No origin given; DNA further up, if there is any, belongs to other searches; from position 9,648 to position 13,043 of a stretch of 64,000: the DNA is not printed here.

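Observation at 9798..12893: Divergent phosphoenolpyruvate-carboxylase-like protein with altered catalytic signatures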

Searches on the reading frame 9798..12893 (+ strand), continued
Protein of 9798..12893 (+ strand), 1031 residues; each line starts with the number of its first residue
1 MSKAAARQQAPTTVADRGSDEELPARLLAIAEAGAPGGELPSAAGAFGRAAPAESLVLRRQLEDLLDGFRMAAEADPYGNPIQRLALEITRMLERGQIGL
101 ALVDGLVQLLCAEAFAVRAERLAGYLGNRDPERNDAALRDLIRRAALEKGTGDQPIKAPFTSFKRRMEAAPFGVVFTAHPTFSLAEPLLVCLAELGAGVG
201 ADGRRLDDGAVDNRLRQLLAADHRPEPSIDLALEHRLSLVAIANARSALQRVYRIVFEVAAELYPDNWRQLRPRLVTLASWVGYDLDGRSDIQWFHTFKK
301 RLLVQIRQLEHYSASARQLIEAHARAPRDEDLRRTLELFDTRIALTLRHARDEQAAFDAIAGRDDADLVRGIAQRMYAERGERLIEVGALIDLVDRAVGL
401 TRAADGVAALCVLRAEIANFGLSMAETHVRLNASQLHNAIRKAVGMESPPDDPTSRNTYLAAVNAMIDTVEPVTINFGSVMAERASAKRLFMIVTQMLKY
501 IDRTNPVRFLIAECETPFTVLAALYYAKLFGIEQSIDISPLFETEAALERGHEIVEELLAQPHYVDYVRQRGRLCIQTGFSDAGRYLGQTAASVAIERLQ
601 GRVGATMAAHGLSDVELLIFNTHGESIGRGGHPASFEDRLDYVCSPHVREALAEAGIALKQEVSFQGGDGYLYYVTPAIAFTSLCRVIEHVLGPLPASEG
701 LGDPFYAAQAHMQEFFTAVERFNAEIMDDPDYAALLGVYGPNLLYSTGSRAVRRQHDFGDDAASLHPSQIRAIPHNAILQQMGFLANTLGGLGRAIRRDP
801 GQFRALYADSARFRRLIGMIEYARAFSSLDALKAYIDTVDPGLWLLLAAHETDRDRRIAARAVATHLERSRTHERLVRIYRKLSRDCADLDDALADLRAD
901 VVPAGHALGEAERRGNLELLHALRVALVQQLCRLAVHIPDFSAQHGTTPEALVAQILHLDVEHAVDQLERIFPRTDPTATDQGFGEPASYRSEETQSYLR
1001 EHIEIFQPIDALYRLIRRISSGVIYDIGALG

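Call 60: find_homologous_proteins(query=L089:7971-10811:+, max_evalue=1e-20)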
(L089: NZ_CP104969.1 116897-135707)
Query L089:7971-10811:+ (947 aa): 1195 proteins with E <= 1e-20 among 8000 candidates; the best 120 are listed.
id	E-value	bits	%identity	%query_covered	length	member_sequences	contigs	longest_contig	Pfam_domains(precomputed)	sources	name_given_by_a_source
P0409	0.0e+0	1924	91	100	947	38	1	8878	PF00311.24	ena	-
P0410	0.0e+0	1420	67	99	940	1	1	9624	PF00311.24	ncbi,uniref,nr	ncbi:phosphoenolpyruvate carboxylase [Methylobrevis pamukkalensis]|uniref:Phosphoenolpyruvate carbox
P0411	0.0e+0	1401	66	99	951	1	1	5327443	PF00311.24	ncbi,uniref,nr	ncbi:Phosphoenolpyruvate carboxylase [Hartmannibacter diazotrophicus]|uniref:Phosphoenolpyruvate car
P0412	0.0e+0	1400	66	100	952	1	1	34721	PF00311.24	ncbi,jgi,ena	-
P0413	0.0e+0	1347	65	100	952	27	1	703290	PF00311.24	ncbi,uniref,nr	ncbi:phosphoenolpyruvate carboxylase [Labrys okinawensis]|uniref:Phosphoenolpyruvate carboxylase n=1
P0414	0.0e+0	1336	64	100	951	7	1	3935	PF00311.24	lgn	-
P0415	0.0e+0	1335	65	99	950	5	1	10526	PF00311.24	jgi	jgi:phosphoenolpyruvate carboxylase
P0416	0.0e+0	1231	61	99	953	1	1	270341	PF00311.24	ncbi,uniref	ncbi:phosphoenolpyruvate carboxylase [Prosthecomicrobium sp. N25]|uniref:phosphoenolpyruvate carboxy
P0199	0.0e+0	1217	60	99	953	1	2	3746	PF00311.24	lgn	-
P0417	0.0e+0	1205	59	99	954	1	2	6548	PF00311.24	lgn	-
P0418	0.0e+0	1201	60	99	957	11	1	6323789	PF00311.24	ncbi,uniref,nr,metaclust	ncbi:hypothetical protein ABB55_16630 [Prosthecomicrobium hirschii]|uniref:Phosphoenolpyruvate carbo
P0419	0.0e+0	1194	59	98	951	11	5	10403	PF00311.24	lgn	-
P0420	0.0e+0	1194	58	99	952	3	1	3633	PF00311.24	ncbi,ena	-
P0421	0.0e+0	1192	58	99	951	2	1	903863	PF00311.24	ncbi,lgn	-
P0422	0.0e+0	1181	58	99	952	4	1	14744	PF00311.24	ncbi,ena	-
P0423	0.0e+0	1086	55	99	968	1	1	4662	PF00311.24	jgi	jgi:phosphoenolpyruvate carboxylase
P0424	0.0e+0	1075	55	100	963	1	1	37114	PF00311.24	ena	-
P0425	2.4e-280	951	51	100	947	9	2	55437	PF00311.24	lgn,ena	-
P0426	3.3e-259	881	48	98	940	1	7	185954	PF00311.24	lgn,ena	-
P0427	2.1e-247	842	46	99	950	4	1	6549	PF00311.24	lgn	-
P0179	1.0e-246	839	46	99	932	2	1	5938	PF00311.24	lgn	-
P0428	5.2e-241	821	45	98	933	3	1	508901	PF00311.24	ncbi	ncbi:MAG: phosphoenolpyruvate carboxylase [Pseudomonadota bacterium]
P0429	4.0e-240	818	46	98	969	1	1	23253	PF00311.24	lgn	-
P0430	8.7e-240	817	45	98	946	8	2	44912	PF00311.24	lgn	-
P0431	2.3e-239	815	45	99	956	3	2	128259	PF00311.24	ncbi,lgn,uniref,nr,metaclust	ncbi:hypothetical protein JCM17846_17780 [Iodidimonas nitroreducens]|uniref:Phosphoenolpyruvate carb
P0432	3.8e-239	814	45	98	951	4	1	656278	PF00311.24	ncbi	-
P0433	8.6e-239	813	46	98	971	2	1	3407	PF00311.24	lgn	-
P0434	7.4e-237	807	45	98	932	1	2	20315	PF00311.24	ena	-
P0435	4.9e-236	804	47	96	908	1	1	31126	PF00311.24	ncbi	ncbi:MAG: phosphoenolpyruvate carboxylase [Gammaproteobacteria bacterium]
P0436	9.4e-236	803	46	98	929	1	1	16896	PF00311.24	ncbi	ncbi:MAG: phosphoenolpyruvate carboxylase [Novosphingobium sp.]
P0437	2.1e-235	802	45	98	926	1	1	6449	PF00311.24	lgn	-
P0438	3.1e-235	801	45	99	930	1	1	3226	PF00311.24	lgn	-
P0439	7.6e-235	800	45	100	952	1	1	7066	PF00311.24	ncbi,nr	ncbi:MAG: phosphoenolpyruvate carboxylase [Rhodospirillaceae bacterium]|nr:phosphoenolpyruvate carbo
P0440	1.4e-234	799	46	99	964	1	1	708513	PF00311.24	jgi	jgi:phosphoenolpyruvate carboxylase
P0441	1.2e-233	796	45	99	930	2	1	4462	PF00311.24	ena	-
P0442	7.7e-233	794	44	99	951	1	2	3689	PF00311.24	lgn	-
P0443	1.0e-232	793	45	99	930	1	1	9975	PF00311.24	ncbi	-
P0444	1.1e-232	793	45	98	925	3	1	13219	PF00311.24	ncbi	-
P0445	1.6e-232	793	44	98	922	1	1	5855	PF00311.24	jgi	jgi:phosphoenolpyruvate carboxylase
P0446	2.1e-232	792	45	99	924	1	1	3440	PF00311.24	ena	-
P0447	2.7e-232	792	43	99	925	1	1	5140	PF00311.24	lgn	-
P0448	5.9e-232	791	44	98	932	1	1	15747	PF00311.24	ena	-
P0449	3.3e-231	788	46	96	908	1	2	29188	PF00311.24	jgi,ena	-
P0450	4.7e-231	788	44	100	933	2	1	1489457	PF00311.24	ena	-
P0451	6.6e-231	787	44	99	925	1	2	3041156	PF00311.24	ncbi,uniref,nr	ncbi:phosphoenolpyruvate carboxylase [Pacificimonas flava]|uniref:Phosphoenolpyruvate carboxylase n=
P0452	8.1e-231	787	44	100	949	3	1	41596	PF00311.24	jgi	-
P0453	8.7e-231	787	45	98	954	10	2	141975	PF00311.24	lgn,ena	-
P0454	8.9e-231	787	44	98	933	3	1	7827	PF00311.24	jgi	-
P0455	1.2e-230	786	45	98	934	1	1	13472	PF00311.24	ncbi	ncbi:MAG: phosphoenolpyruvate carboxylase [Pacificimonas sp.]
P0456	1.3e-230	786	44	99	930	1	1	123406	PF00311.24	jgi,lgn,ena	-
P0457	1.9e-230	786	44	100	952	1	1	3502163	PF00311.24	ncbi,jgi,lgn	jgi:phosphoenolpyruvate carboxylase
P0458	2.0e-230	786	44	97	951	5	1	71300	PF00311.24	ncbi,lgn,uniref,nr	ncbi:hypothetical protein JCM17845_25260 [Iodidimonas gelatinilytica]|uniref:Phosphoenolpyruvate car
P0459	2.1e-230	786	47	78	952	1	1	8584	PF00311.24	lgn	-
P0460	2.8e-230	785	44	98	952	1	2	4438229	PF00311.24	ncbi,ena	-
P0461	2.8e-230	785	45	98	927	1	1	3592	PF00311.24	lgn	-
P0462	4.1e-230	785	43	100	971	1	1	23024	PF00311.24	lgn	-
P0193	4.7e-230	784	44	97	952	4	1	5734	PF00311.24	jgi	-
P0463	6.6e-230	784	44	98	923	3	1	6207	PF00311.24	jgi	jgi:phosphoenolpyruvate carboxylase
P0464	8.7e-230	783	42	98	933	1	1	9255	PF00311.24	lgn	-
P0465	9.5e-230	783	46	98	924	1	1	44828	PF00311.24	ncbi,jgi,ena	ncbi:MAG: phosphoenolpyruvate carboxylase [Novosphingobium sp.]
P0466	1.1e-229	783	44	99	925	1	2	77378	PF00311.24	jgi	jgi:phosphoenolpyruvate carboxylase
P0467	1.2e-229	783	44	99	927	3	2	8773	PF00311.24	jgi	-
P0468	1.3e-229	783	43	99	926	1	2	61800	PF00311.24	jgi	jgi:phosphoenolpyruvate carboxylase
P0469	1.8e-229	782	44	98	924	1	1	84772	PF00311.24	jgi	jgi:phosphoenolpyruvate carboxylase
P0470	1.8e-229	782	44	98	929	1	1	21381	PF00311.24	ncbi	-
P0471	2.1e-229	782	44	98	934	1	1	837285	PF00311.24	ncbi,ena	-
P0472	6.8e-229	781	45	99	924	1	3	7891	PF00311.24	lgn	-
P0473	1.2e-228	780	45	98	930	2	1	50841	PF00311.24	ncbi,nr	ncbi:MAG: phosphoenolpyruvate carboxylase [Alphaproteobacteria bacterium]|nr:phosphoenolpyruvate car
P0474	1.6e-228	779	45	99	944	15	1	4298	PF00311.24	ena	-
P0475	1.8e-228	779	45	98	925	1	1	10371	PF00311.24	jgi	-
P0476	4.3e-228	778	43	99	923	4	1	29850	PF00311.24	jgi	jgi:phosphoenolpyruvate carboxylase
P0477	5.6e-228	777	44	99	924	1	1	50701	PF00311.24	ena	-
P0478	8.5e-228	777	43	98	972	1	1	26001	PF00311.24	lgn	-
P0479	1.1e-227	777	45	99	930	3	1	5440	PF00311.24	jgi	jgi:phosphoenolpyruvate carboxylase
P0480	1.2e-227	776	44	98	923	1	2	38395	PF00311.24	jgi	jgi:phosphoenolpyruvate carboxylase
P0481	1.3e-227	776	44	99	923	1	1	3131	PF00311.24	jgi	jgi:phosphoenolpyruvate carboxylase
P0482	1.9e-227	776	43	98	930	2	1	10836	PF00311.24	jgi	jgi:phosphoenolpyruvate carboxylase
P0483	2.2e-227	776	44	99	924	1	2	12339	PF00311.24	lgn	-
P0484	2.2e-227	776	43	99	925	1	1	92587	PF00311.24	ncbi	-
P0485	2.4e-227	775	45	99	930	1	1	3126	PF00311.24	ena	-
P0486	2.7e-227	775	44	98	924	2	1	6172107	PF00311.24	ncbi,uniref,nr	ncbi:phosphoenolpyruvate carboxylase [Novosphingobium sp. G106]|uniref:phosphoenolpyruvate carboxyla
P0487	2.7e-227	775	44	98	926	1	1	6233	PF00311.24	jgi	jgi:phosphoenolpyruvate carboxylase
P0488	3.0e-227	775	44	98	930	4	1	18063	PF00311.24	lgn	-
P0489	3.3e-227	775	44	99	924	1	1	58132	PF00311.24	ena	-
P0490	3.3e-227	775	44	99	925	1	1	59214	PF00311.24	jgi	jgi:phosphoenolpyruvate carboxylase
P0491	3.6e-227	775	45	98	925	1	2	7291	PF00311.24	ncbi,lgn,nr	ncbi:MAG: phosphoenolpyruvate carboxylase [Sphingomonadales bacterium]|nr:phosphoenolpyruvate carbox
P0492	3.7e-227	775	43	98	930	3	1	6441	PF00311.24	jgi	jgi:phosphoenolpyruvate carboxylase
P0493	4.0e-227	775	44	98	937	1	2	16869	PF00311.24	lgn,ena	-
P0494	4.1e-227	775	44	99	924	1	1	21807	PF00311.24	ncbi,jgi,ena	jgi:phosphoenolpyruvate carboxylase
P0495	4.4e-227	775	45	99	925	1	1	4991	PF00311.24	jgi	jgi:phosphoenolpyruvate carboxylase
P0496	6.0e-227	774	45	98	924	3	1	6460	PF00311.24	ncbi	ncbi:MAG: phosphoenolpyruvate carboxylase [Novosphingobium sp.]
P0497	6.5e-227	774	45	98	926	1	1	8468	PF00311.24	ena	-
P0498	7.0e-227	774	43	99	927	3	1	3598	PF00311.24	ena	-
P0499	7.0e-227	774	43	100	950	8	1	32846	PF00311.24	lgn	-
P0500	8.7e-227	774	44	99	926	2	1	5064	PF00311.24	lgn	-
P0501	9.1e-227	773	44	98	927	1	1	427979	PF00311.24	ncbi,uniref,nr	ncbi:phosphoenolpyruvate carboxylase [Altericroceibacterium endophyticum]|uniref:Phosphoenolpyruvate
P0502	9.4e-227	773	44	98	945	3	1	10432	PF00311.24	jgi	jgi:phosphoenolpyruvate carboxylase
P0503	9.4e-227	773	44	98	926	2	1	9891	PF00311.24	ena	-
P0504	1.0e-226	773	44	98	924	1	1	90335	PF00311.24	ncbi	-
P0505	1.1e-226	773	44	99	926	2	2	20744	PF00311.24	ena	-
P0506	1.2e-226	773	44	98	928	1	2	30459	PF00311.24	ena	-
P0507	1.3e-226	773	44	99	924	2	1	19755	PF00311.24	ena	-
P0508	1.4e-226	773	43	99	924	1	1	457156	PF00311.24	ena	-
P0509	1.6e-226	773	45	98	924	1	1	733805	PF00311.24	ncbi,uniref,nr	ncbi:phosphoenolpyruvate carboxylase [Pacificimonas sp. WHA3]|uniref:Phosphoenolpyruvate carboxylase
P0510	2.0e-226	772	43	99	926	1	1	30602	PF00311.24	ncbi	-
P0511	2.1e-226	772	45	98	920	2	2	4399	PF00311.24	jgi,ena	-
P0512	2.5e-226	772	45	98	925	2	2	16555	PF00311.24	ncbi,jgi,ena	-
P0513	2.6e-226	772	44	100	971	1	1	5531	PF00311.24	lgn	-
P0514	2.6e-226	772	44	98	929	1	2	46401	PF00311.24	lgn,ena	-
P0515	2.6e-226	772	44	98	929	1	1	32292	PF00311.24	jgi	-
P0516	2.8e-226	772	44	99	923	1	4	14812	PF00311.24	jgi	jgi:phosphoenolpyruvate carboxylase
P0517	4.8e-226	771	45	98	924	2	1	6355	PF00311.24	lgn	-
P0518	6.0e-226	771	43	99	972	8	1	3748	PF00311.24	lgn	-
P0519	7.6e-226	770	44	99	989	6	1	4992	PF00311.24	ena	-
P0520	8.7e-226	770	46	98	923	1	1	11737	PF00311.24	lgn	-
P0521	9.3e-226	770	43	98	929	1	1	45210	PF00311.24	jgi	jgi:phosphoenolpyruvate carboxylase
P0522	1.0e-225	770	43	99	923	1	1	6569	PF00311.24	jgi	jgi:phosphoenolpyruvate carboxylase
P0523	1.1e-225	770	43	97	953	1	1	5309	PF00311.24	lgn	-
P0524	1.1e-225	770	44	98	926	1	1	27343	PF00311.24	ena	-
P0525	1.4e-225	770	44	99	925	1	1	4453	PF00311.24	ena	-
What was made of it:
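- Tried and rejected: No Methylobacterium, Methylosinus or Hyphomicrobium appears among the best 120 relatives of the Phyllobacterium protein (call 60).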

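Call 61: find_encoding_contigs(protein=P0410, flank=10000, max_places=1)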
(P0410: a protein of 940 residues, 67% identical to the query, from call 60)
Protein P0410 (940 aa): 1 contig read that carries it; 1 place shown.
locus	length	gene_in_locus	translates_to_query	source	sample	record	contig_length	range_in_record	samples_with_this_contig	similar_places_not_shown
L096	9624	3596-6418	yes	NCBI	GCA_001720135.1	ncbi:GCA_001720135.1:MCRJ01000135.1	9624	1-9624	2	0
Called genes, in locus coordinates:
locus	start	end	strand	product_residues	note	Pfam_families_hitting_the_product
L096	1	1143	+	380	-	PF07690:MFS_1, PF13347:MFS_2 (faint), PF07690:MFS_1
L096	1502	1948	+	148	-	PF00989:PAS, PF13188:PAS_8 (weak), PF08448:PAS_4, PF13426:PAS_9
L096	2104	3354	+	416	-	PF02515:CoA_transf_3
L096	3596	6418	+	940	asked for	PF00311:PEPcase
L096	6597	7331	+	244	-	PF00392:GntR, PF13412:HTH_24 (weak), PF07729:FCD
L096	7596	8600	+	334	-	PF08240:ADH_N, PF00107:ADH_zinc_N, PF13602:ADH_zinc_N_2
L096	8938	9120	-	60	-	PF07729:FCD (weak)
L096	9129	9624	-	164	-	PF00392:GntR, PF07729:FCD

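Call 62: find_encoding_contigs(protein=P0413, flank=10000, max_places=1)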
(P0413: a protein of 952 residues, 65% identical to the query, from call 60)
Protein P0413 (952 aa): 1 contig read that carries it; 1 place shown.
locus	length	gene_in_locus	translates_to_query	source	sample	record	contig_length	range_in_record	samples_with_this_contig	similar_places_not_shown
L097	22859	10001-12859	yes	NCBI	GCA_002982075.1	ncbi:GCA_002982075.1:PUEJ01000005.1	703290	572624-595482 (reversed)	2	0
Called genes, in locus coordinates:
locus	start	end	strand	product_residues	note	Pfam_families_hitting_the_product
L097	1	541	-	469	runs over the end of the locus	PF00005:ABC_tran (faint), PF01926:MMR_HSR1, PF02421:FeoB_N, PF00009:GTP_EFTU, PF01926:MMR_HSR1, PF02421:FeoB_N, PF04548:AIG1 (weak), PF14714:KH_dom-like, +5 more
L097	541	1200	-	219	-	PF09976:TPR_21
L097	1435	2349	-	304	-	PF09935:DUF2167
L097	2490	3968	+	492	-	PF10423:AMNp_N, PF01048:PNP_UDP_1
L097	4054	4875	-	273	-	PF02548:Pantoate_transf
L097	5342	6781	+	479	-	-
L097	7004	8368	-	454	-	PF01566:Nramp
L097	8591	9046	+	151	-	PF25213:HVO_A0261_N (weak), PF13545:HTH_Crp_2 (faint), PF01325:Fe_dep_repress, PF01047:MarR (weak), PF09339:HTH_IclR (weak), PF12802:MarR_2 (faint), PF13412:HTH_24 (weak), PF02742:Fe_dep_repr_C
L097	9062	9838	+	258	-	PF01261:AP_endonuc_2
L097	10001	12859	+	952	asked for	PF00311:PEPcase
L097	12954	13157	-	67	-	PF00403:HMA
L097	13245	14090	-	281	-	PF01135:PCMT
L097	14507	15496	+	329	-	PF02826:2-Hacid_dh_C (faint), PF03446:NAD_binding_2, PF03807:F420_oxidored (weak), PF00393:6PGD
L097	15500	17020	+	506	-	PF00479:G6PD_N, PF02781:G6PD_C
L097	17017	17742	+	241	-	PF01182:Glucosamine_iso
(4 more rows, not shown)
